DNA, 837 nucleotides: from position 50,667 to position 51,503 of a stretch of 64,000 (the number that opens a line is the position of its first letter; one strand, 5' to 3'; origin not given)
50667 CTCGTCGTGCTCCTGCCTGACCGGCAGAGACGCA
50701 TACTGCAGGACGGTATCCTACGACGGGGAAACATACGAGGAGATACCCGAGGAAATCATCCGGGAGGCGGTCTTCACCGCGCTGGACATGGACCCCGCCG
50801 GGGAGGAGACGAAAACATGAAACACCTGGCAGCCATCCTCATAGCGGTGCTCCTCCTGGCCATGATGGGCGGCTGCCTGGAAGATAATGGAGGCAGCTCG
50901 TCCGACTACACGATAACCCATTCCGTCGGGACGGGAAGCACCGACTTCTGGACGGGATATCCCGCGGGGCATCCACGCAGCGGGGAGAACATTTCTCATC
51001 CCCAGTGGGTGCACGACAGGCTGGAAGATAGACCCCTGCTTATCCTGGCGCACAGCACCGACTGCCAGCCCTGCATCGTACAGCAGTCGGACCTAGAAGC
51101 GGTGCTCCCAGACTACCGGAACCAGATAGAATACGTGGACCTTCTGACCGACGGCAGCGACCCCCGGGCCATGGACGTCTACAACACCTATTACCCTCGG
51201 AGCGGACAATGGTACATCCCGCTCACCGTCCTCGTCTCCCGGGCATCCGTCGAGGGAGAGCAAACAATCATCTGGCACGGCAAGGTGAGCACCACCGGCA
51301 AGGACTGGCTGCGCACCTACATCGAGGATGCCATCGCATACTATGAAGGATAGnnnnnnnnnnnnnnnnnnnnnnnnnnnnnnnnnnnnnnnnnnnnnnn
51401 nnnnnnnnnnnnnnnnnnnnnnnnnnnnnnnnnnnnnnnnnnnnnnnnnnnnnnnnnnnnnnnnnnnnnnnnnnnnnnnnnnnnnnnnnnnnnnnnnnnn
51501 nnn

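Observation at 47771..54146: Expanded ars island with seven embedded thiol-redox genes, including an extracytoplasmic TlpA-like / Trx-CcdA pair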

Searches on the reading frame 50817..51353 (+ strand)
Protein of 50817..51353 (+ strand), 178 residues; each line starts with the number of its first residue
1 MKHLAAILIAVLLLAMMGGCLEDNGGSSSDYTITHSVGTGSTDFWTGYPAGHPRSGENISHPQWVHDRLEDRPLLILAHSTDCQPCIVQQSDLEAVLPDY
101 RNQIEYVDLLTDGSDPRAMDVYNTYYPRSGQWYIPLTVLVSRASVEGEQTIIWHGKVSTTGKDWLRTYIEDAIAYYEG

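Call 6: search_protein_families(library=pfam, proteins=[window:50817-51353:+], max_evalue=0.01)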
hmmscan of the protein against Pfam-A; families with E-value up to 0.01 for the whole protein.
window:50817-51353:+ (178 aa): 0 families

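Call 7: search_protein_families(library=ncbifam, proteins=[window:50817-51353:+], max_evalue=0.01)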
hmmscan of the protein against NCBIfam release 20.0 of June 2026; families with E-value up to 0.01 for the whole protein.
window:50817-51353:+ (178 aa): 0 families

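Call 20: find_homologous_proteins(query=window:50817-51353:+, max_evalue=0.001)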
Query window:50817-51353:+ (178 aa): 9 proteins with E <= 0.001 among 136 candidates.
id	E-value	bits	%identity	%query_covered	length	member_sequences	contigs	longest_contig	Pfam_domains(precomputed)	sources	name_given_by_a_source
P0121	4.9e-119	413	100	100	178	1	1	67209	-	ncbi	ncbi:MAG: hypothetical protein R6U10_01855 [Thermoplasmatota archaeon]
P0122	7.1e-96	337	78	100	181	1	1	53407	-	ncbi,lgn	-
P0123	5.3e-90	318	74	100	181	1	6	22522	-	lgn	-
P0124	5.6e-88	311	75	100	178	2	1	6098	-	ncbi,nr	ncbi:MAG TPA: thioredoxin family protein [Thermoplasmatales archaeon]|nr:thioredoxin family protein 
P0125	1.1e-64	236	51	100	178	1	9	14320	-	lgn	-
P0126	9.2e-63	229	58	80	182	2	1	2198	-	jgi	-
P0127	7.0e-61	223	57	97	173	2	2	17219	-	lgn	-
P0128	9.7e-61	223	62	84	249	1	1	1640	-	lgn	-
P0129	7.1e-39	151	46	99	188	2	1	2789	-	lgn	-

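Call 23: find_homologous_proteins(query=A2, max_evalue=0.00001)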
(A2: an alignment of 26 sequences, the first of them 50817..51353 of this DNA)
Query A2 (26 sequences) (178 aa, profile of the alignment): 359 proteins with E <= 0.00001 among 3393 candidates; the best 120 are listed.
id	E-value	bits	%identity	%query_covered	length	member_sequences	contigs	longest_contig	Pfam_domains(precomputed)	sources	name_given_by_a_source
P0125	1.1e-66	242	51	100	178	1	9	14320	-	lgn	-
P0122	1.8e-66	241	78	100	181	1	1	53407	-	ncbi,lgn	-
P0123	2.0e-65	238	74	100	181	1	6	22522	-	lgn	-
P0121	1.0e-64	235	100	100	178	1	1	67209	-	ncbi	ncbi:MAG: hypothetical protein R6U10_01855 [Thermoplasmatota archaeon]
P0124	3.4e-64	234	75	100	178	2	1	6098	-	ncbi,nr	ncbi:MAG TPA: thioredoxin family protein [Thermoplasmatales archaeon]|nr:thioredoxin family protein 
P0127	4.1e-64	233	57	97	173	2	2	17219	-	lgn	-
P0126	1.1e-61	225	58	80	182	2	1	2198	-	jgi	-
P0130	2.6e-60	221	37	89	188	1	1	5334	-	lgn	-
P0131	3.5e-60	221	33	99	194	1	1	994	-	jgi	jgi:hypothetical protein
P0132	3.9e-60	220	36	82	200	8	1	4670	-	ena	-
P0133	4.3e-60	220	34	97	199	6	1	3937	-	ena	-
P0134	2.6e-59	218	35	84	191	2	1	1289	-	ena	-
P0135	2.7e-59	218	33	99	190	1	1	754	-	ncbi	-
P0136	2.8e-59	218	36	83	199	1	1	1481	-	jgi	jgi:thiol-disulfide isomerase/thioredoxin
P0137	3.0e-59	217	32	99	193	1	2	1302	-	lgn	-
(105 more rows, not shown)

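Call 32: predict_structure(alignment_id=A3)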
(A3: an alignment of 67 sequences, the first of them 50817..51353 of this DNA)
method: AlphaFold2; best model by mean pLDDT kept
length: 178 residues; sequences in the alignment: 67
mean_pLDDT: 89.8   pTM: 0.79
mean pLDDT of the five models: 89.8, 89.6, 88.5, 88.3, 87.6
residues with pLDDT >= 90: 135; 70-90: 25; 50-70: 10; < 50: 8
segments of 3 or more residues with pLDDT < 50: 21-28
pLDDT, mean of each block of 10 residues (from residue 1): 75 67 47 95 97 94 97 97 95 98 96 94 90 92 95 96 98 96
secondary structure, 60 per line:
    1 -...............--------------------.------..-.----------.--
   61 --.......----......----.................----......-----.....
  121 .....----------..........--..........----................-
elements in order: H2-16 H63-69 E74-79 H84-100 E105-110 H116-125 E136-145 E148-157 H162-177

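Call 35: fold_search(model_id=the predicted structure, library=pdb)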
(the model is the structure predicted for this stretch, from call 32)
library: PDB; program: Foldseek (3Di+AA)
matches with E <= 10: 1328; with E <= 0.001: 195
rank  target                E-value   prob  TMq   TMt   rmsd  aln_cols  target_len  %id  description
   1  5hr1_C                1.4e-05  1.00  0.40  0.64   7.7       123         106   21  Crystal structure of thioredoxin L107A mutant (released 2017-02-22)
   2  2tir                  1.6e-05  1.00  0.42  0.66   4.9       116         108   21  CRYSTAL STRUCTURE ANALYSIS OF A MUTANT ESCHERICHIA COLI THIOREDOXIN IN WHICH LYSINE 36 IS REPLACED BY GLUTAMIC ACID (released 1993-10-31)
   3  7asw                  1.8e-05  1.00  0.47  0.70   4.2       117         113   14  Crystal structure of chloroplastic thioredoxin z defines a novel type-specific target recognition (released 2021-05-19)
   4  2fch_C                1.8e-05  1.00  0.41  0.65   4.8       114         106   21  Crystal Structure of Thioredoxin Mutant G74S (released 2005-12-27)
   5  2o8v_B                2.0e-05  1.00  0.44  0.68   7.9       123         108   20  PAPS reductase in a covalent complex with thioredoxin C35A (released 2007-03-27)
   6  2h6y_A                2.3e-05  1.00  0.41  0.66   5.1       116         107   22  Crystal Structure of Thioredoxin Mutant E48D in Hexagonal (p61) Space Group (released 2007-05-15)
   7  6nup                  2.3e-05  1.00  0.43  0.65   5.9       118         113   19  Structure of thioredoxin (trxA) from Rickettsia prowazekii str. Madrid E. (released 2019-02-20)
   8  2fch_A                2.3e-05  1.00  0.41  0.65   7.7       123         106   20  Crystal Structure of Thioredoxin Mutant G74S (released 2005-12-27)
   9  5e4w_B                2.3e-05  1.00  0.41  0.65   7.7       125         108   21  Crystal structure of cpSRP43 chromodomains 2 and 3 in complex with the Alb3 tail (released 2015-12-02)
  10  2puk_C                2.6e-05  1.00  0.45  0.72   5.3       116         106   19  Crystal structure of the binary complex between ferredoxin: thioredoxin reductase and thioredoxin m (released 2007-07-10)
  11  2h72_A                2.8e-05  1.00  0.41  0.65   5.1       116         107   20  Crystal Structure of Thioredoxin mutant E85D in Hexagonal (p61) Space Group (released 2007-05-15)
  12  5e4w_A                2.8e-05  1.00  0.42  0.65   6.1       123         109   21  Crystal structure of cpSRP43 chromodomains 2 and 3 in complex with the Alb3 tail (released 2015-12-02)
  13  2h70_A                3.0e-05  1.00  0.42  0.66   4.9       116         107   19  Crystal Structure of Thioredoxin Mutant D9E in Hexagonal (p61) Space Group (released 2007-05-15)
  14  7d6l                  3.2e-05  1.00  0.43  0.53  12.2       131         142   21  Crystal structure of Trx2 from D. radiodurans R1 (released 2021-10-13)
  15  3dxb_E                3.7e-05  1.00  0.42  0.36   6.9       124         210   21  Structure of the UHM domain of Puf60 fused to thioredoxin (released 2008-10-28)
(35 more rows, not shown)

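Call 81: find_encoding_contigs(protein=P0121, flank=4000, max_places=2)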
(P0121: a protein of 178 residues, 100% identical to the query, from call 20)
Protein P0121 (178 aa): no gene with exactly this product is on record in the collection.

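Call 95: search_protein_representatives(alignment_id=A3)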
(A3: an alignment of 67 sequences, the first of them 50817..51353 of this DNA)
Query: 67 sequences, 193 profile positions. Proteins with E-value up to 0.001 (for the whole library): 181; up to 1e-10: 127; up to 1e-30: 68. The best 150 are listed.
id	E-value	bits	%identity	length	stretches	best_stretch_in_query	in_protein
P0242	2.8e-76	271.8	-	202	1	1-190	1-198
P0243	3.9e-76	271.3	-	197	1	1-192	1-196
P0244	7.5e-68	244.3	-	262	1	6-192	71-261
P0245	2.2e-67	242.8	-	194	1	6-192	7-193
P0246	6.8e-62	224.9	-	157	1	37-191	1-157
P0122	1.7e-60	220.3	-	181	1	5-188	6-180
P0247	8.4e-55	201.7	-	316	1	31-191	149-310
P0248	2.1e-54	200.4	-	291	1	23-192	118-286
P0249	8.3e-53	195.2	-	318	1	29-191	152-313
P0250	1.9e-52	194.0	-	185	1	41-191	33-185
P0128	2.9e-52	193.4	-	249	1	8-188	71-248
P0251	2.7e-50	187.0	-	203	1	31-192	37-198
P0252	2.8e-50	187.0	-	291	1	29-191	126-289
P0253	3.0e-50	186.9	-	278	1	33-192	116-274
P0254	7.5e-50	185.6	-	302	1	8-192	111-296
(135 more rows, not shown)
